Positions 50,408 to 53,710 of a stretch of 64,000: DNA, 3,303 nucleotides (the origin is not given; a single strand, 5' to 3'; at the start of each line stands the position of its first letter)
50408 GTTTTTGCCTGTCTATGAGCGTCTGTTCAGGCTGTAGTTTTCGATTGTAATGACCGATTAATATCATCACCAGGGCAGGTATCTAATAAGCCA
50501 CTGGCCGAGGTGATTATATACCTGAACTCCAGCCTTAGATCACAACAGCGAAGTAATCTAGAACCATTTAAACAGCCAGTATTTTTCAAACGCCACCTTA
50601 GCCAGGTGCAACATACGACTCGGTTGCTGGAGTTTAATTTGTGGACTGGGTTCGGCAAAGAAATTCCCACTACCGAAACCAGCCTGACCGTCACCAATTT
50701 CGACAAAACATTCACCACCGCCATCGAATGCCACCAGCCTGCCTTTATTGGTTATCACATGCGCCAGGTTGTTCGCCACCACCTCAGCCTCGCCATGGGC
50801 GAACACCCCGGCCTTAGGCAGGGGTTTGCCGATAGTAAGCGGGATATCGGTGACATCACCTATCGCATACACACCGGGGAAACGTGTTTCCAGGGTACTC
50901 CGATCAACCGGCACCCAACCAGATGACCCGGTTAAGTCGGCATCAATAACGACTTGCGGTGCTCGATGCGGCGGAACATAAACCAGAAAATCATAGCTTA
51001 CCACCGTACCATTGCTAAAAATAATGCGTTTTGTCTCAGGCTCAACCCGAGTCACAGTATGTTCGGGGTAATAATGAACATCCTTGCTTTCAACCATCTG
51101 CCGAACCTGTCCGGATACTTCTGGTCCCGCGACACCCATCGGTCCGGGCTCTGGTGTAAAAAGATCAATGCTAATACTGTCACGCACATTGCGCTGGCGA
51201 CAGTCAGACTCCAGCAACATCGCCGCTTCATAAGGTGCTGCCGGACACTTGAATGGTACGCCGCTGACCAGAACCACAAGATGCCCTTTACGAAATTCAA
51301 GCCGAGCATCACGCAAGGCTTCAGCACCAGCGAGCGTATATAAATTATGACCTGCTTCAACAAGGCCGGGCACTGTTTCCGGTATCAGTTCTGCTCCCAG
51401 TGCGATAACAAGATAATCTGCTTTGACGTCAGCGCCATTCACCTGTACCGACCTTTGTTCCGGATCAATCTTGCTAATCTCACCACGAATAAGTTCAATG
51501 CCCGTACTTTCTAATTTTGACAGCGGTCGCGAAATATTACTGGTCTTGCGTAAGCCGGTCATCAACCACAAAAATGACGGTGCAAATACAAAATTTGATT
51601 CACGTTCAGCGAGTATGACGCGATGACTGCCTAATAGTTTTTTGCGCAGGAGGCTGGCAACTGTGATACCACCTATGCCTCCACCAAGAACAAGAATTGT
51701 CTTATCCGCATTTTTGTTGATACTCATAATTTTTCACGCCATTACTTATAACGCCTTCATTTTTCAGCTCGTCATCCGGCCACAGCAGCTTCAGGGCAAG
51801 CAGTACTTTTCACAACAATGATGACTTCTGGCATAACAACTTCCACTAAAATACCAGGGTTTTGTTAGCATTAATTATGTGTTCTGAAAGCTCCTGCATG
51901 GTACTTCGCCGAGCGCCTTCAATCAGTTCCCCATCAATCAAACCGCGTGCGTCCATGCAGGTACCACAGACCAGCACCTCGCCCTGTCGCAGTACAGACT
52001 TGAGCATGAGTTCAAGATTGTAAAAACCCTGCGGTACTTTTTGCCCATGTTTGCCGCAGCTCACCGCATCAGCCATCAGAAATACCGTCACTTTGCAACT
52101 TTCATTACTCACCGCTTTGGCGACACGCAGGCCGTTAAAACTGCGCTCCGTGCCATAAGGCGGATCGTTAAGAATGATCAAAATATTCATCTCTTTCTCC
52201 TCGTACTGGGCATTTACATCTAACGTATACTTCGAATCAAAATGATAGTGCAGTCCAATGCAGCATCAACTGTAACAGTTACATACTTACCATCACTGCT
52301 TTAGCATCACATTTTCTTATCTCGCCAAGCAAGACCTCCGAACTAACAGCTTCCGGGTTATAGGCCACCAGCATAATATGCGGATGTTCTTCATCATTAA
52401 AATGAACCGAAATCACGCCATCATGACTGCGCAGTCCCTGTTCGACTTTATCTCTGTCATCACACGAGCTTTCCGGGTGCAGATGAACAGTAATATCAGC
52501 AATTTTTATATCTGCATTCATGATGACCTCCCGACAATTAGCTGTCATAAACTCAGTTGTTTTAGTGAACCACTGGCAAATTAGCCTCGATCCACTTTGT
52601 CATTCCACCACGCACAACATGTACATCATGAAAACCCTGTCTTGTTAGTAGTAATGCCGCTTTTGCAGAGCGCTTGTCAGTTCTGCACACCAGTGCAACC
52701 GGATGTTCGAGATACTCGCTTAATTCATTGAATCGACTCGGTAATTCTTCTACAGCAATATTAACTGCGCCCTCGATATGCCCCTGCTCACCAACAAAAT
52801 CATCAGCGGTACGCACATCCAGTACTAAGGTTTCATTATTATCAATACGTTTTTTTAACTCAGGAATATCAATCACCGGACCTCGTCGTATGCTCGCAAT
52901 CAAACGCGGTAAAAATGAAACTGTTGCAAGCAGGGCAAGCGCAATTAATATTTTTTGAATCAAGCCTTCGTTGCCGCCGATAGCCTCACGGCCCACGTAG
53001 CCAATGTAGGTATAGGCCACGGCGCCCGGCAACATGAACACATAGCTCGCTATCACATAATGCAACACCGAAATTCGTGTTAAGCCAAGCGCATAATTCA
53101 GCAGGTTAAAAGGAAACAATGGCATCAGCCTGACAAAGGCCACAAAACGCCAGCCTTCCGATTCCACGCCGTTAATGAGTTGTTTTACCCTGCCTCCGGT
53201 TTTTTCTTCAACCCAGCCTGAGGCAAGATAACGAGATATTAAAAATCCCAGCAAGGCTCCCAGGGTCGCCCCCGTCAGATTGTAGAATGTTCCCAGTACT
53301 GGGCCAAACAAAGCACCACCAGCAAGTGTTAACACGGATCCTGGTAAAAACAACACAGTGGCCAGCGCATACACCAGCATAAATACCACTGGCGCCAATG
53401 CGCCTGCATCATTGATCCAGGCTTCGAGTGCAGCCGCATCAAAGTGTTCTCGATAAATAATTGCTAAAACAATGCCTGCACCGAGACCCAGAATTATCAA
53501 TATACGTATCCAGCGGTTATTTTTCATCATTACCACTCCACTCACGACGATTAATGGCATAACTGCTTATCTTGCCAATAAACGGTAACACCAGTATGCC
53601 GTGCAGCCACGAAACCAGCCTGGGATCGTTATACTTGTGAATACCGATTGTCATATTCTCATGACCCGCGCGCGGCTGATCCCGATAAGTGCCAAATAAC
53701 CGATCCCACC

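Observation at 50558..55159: Sulfide-handling cluster: SQR-like flavoprotein, YchN-like DsrE, DedA-rhodanese fusion and an ArsR-rhodanese fusion regulator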

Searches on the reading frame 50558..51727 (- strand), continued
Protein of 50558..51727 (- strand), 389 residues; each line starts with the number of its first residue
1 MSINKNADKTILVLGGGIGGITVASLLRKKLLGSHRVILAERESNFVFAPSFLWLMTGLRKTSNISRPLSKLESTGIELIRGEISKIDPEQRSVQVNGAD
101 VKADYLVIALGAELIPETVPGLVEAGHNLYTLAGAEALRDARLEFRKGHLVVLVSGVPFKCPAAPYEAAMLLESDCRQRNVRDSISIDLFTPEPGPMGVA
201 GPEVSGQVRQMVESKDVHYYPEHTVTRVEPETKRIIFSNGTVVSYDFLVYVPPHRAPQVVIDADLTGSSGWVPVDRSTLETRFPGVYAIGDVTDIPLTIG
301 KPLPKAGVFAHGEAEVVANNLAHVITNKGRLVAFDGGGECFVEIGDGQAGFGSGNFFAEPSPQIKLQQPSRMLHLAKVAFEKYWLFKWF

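Call 104: find_encoding_contigs(protein=P0485, flank=6000, max_places=1)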
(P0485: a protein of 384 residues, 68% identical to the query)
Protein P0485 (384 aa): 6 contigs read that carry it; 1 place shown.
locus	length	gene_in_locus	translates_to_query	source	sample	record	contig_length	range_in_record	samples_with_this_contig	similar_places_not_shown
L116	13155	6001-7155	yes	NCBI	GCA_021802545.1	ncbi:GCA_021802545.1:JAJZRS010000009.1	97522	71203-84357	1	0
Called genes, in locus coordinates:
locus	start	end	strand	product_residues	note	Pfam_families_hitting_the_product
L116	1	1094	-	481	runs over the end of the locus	PF19335:HMBD, PF25973:BSH_CzcB (weak), PF25919:BSH_CusB, PF25869:3HB_CusB, PF25954:Beta-barrel_RND_2, PF25975:CzcB_C, PF25989:YknX_C (faint), PF11604:CusF_Ec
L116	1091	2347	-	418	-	PF02321:OEP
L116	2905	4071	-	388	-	PF01053:Cys_Met_Meta_PP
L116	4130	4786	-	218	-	PF08003:Methyltransf_9 (weak), PF13489:Methyltransf_23, PF01209:Ubie_methyltran, PF03141:Methyltransf_29 (weak), PF13847:Methyltransf_31, PF08241:Methyltransf_11, PF08242:Methyltransf_12, PF13649:Methyltransf_25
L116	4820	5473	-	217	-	PF01022:HTH_5, PF00581:Rhodanese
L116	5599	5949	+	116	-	PF02635:DsrE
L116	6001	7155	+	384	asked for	PF07992:Pyr_redox_2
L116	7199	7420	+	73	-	-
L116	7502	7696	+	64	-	PF11809:DUF3330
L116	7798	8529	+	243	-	PF00753:Lactamase_B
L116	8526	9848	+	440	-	PF07690:MFS_1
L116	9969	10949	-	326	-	PF25174:Beta-prop_THOC3 (faint), PF22494:choice_anch_I (weak)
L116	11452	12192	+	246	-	-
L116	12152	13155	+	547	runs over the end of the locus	PF02810:SEC-C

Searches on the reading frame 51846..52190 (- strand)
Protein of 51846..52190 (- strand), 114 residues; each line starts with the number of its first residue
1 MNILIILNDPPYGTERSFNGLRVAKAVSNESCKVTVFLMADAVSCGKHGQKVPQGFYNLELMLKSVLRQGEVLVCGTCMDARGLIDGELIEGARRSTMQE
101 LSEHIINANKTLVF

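Call 3: search_protein_families(library=pfam, proteins=[window:51846-52190:-], max_evalue=0.01)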
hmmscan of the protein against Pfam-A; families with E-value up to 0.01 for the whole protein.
window:51846-52190:- (114 aa): 1 family
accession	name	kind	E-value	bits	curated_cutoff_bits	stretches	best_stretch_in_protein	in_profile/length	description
PF02635.20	DsrE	-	1.4e-22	80.5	22.7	1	1-114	1-116/116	DsrE/DsrF-like family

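Call 4: search_protein_families(library=ncbifam, proteins=[window:51846-52190:-], max_evalue=0.01)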
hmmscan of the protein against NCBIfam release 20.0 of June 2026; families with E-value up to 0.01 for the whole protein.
window:51846-52190:- (114 aa): 4 families
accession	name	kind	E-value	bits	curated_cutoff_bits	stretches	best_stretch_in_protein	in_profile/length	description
TIGR03012.1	sulf_tusD_dsrE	equivalog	2.2e-06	27.5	89.25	1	3-94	2-96/127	sulfurtransferase complex subunit TusD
NF001237.0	PRK00207.1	equivalog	4.9e-05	23.3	92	1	1-93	1-96/128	sulfurtransferase complex subunit TusD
TIGR03010.1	sulf_tusC_dsrF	equivalog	0.00011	22.1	94.15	1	3-114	2-116/116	sulfurtransferase complex subunit TusC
NF001238.0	PRK00211.1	equivalog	0.0012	18.8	79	1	2-113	3-118/119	sulfurtransferase complex subunit TusC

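Call 55: search_solved_structures(query=window:51846-52190:-, max_evalue=0.01, show_alignments=2)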
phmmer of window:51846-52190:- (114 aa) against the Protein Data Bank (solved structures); distinct sequences matched with E-value up to 0.01: 1.
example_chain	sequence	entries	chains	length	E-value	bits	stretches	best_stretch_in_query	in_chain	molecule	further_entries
1jx7_A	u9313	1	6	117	1.7e-19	72.8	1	2-114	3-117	HYPOTHETICAL PROTEIN YCHN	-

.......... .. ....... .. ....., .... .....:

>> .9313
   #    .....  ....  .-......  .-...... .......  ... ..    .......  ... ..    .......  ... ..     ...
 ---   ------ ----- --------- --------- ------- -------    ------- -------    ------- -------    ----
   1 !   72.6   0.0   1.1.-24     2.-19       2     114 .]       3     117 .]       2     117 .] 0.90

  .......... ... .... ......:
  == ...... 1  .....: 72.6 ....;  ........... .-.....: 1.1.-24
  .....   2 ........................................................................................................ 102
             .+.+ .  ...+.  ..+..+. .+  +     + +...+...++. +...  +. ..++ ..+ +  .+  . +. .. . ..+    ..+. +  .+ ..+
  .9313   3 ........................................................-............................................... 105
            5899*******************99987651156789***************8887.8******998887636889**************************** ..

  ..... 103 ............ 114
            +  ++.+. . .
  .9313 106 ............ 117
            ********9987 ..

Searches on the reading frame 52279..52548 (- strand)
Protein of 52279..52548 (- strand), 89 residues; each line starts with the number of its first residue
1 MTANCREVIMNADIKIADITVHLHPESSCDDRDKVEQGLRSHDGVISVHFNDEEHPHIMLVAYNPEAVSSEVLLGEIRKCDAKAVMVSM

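Call 3: search_protein_families(library=pfam, proteins=[window:52279-52548:-], max_evalue=0.01)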
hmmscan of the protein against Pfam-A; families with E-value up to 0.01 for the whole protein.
window:52279-52548:- (89 aa): 0 families

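Call 4: search_protein_families(library=ncbifam, proteins=[window:52279-52548:-], max_evalue=0.01)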
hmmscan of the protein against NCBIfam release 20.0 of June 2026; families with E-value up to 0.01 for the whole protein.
window:52279-52548:- (89 aa): 0 families

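Call 62: predict_structure(protein=window:52279-52521:-)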
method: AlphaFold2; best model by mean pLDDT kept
length: 80 residues; sequences in the alignment: 1
mean_pLDDT: 84.7   pTM: 0.71
mean pLDDT of the five models: 84.7, 79.4, 51.3, 43.3, 42.6
residues with pLDDT >= 90: 13; 70-90: 64; 50-70: 1; < 50: 2
segments of 3 or more residues with pLDDT < 50: none
pLDDT, mean of each block of 10 residues (from residue 1): 73 85 89 88 87 87 87 82
secondary structure, 60 per line:
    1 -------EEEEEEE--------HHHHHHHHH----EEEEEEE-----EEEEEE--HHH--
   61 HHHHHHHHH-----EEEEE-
elements in order: E8-14 H23-31 E36-42 E48-53 H61-69 E75-79

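Call 65: fold_search(model_id=the predicted structure, library=pdb)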
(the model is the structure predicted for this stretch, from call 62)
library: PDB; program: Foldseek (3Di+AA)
matches with E <= 10: 1430; with E <= 0.001: 1
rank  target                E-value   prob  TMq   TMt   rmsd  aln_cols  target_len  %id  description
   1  9ip6_B                1.0e-03  1.00  0.62  0.66   3.4        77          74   23  The complex of rice immune receptor RGA5-HMA8 with rice blast effector protein AVR1-CO39 (released 2025-07-16)
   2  7qpx_E                1.2e-03  1.00  0.60  0.65   3.2        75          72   21  Complex of rice blast (Magnaporthe oryzae) effector protein AVR-PikC with an engineered HMA domain of Pikp-1 (Pikp-SNK (released 2022-06-22)
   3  6g10_B                1.2e-03  1.00  0.60  0.63   3.6        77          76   25  Complex of rice blast (Magnaporthe oryzae) effector protein AVR-PikD with the HMA domain of Pikp-1 from rice (Oryza sa (released 2018-06-13)
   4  9imu_A                1.5e-03  1.00  0.60  0.63   3.5        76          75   22  The complex of rice immune receptor RGA5-HMA8 with rice blast effector protein AVR-PikD (released 2025-07-09)
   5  5zng_A                1.5e-03  1.00  0.59  0.60   4.0        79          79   22  The crystal complex of immune receptor RGA5A_S of Pia from rice (Oryzae sativa) with rice blast (Magnaporthe oryzae) e (released 2018-10-24)
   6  5a6p_A                1.7e-03  1.00  0.58  0.63   3.6        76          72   26  Heavy metal associated domain of NLR-type immune receptor Pikp1 from rice (Oryza sativa) (released 2015-08-26)
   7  7qpx_D                1.9e-03  1.00  0.59  0.65   3.2        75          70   21  Complex of rice blast (Magnaporthe oryzae) effector protein AVR-PikC with an engineered HMA domain of Pikp-1 (Pikp-SNK (released 2022-06-22)
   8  5a6p_B                2.2e-03  1.00  0.58  0.62   3.9        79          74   25  Heavy metal associated domain of NLR-type immune receptor Pikp1 from rice (Oryza sativa) (released 2015-08-26)
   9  6ff2_A                2.6e-03  1.00  0.65  0.75   2.8        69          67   22  CopZ metallochaperone (released 2019-01-30)
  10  9ip6_E                2.6e-03  1.00  0.61  0.65   3.6        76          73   25  The complex of rice immune receptor RGA5-HMA8 with rice blast effector protein AVR1-CO39 (released 2025-07-16)
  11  2l3m_MODEL_1_A        3.2e-03  1.00  0.65  0.71   2.6        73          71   14  Solution structure of the putative copper-ion-binding protein from Bacillus anthracis str. Ames (released 2011-01-12)
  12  6r8m_E                3.2e-03  1.00  0.57  0.62   3.8        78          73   27  Complex of rice blast (Magnaporthe oryzae) effector protein AVR-PikE with an engineered HMA domain of Pikp-1 from rice (released 2019-04-24)
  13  6r8k_B                3.2e-03  1.00  0.58  0.60   3.6        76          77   22  Complex of rice blast (Magnaporthe oryzae) effector protein AVR-PikD with an engineered HMA domain of Pikp-1 from rice (released 2019-04-24)
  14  5o8w_B                3.2e-03  0.98  0.41  0.37   5.5        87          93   10  CRYSTAL STRUCTURE ANALYSIS OF THE YEAST ELONGATION FACTOR COMPLEX EEF1A:EEF1BA (released 2017-08-23)
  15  7a8w_DDD              3.4e-03  1.00  0.59  0.65   3.2        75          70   23  Complex of rice blast (Magnaporthe oryzae) effector protein AVR-PikC with an engineered HMA domain of Pikp-1 from ri (released 2021-03-17)
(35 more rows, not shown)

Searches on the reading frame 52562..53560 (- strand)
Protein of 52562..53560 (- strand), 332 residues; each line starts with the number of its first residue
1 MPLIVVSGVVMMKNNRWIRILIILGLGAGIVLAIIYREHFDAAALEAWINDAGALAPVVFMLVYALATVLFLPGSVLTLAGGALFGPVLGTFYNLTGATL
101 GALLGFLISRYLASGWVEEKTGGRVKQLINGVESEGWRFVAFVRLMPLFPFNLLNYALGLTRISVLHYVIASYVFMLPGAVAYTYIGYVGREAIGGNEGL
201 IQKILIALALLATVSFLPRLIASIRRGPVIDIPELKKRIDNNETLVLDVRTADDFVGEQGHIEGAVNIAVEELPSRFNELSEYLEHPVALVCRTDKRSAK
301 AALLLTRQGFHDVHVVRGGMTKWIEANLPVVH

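Call 3: search_protein_families(library=pfam, proteins=[window:52562-53560:-], max_evalue=0.01)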
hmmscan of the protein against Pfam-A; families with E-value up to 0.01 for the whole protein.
window:52562-53560:- (332 aa): 2 families
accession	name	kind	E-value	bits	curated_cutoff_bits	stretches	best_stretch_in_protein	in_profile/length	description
PF09335.16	VTT_dom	-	1.4e-23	84.2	33.9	1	72-188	1-122/123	VTT domain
PF00581.25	Rhodanese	-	5.8e-19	68.9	22.2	1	234-325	4-101/102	Rhodanese-like domain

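Call 4: search_protein_families(library=ncbifam, proteins=[window:52562-53560:-], max_evalue=0.01)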
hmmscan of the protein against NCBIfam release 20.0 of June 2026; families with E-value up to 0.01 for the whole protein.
window:52562-53560:- (332 aa): 11 families
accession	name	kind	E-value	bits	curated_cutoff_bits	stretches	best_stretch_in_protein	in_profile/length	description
NF041203.1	rhodanese_LYCAU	equivalog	5.1e-15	55.2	115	1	221-330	14-123/126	rhodanese-related (seleno)protein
NF006444.0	PRK08762.1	equivalog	2e-14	53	449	1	229-331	16-115/387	molybdopterin-synthase adenylyltransferase MoeB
NF001195.0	PRK00162.1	equivalog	4.6e-10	39.8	102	1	230-330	7-103/108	thiosulfate sulfurtransferase GlpE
NF001133.1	PRK00142.1-1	equivalog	8.3e-08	32.1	170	1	226-325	104-205/229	oxygen-dependent tRNA uridine(34) hydroxylase TrhO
NF005902.0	PRK07878.1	equivalog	8.7e-08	31.4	647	1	227-325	286-383/392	adenylyltransferase/sulfurtransferase MoeZ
NF045521.1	rhoda_near_glyco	subfamily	3.3e-07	30.2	145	1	228-331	18-116/144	rhodanese homology domain-containing protein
NF007627.0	PRK10287.1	equivalog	6.2e-06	26.4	102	1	247-320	24-94/104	thiosulfate sulfurtransferase PspE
NF005646.0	PRK07411.1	equivalog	4.4e-05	22.8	633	1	230-326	284-382/390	molybdopterin-synthase adenylyltransferase MoeB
TIGR02981.1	phageshock_pspE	exception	0.00013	22.2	126.3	1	247-320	22-92/101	thiosulfate sulfurtransferase PspE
NF045694.1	seleno_TsoB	exception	0.0016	16.6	805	1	229-330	45-156/572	rhodanese/DsbD fusion-like selenoprotein TsoB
NF002397.0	PRK01415.1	equivalog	0.0064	16.3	280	1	225-325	109-211/247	hypothetical protein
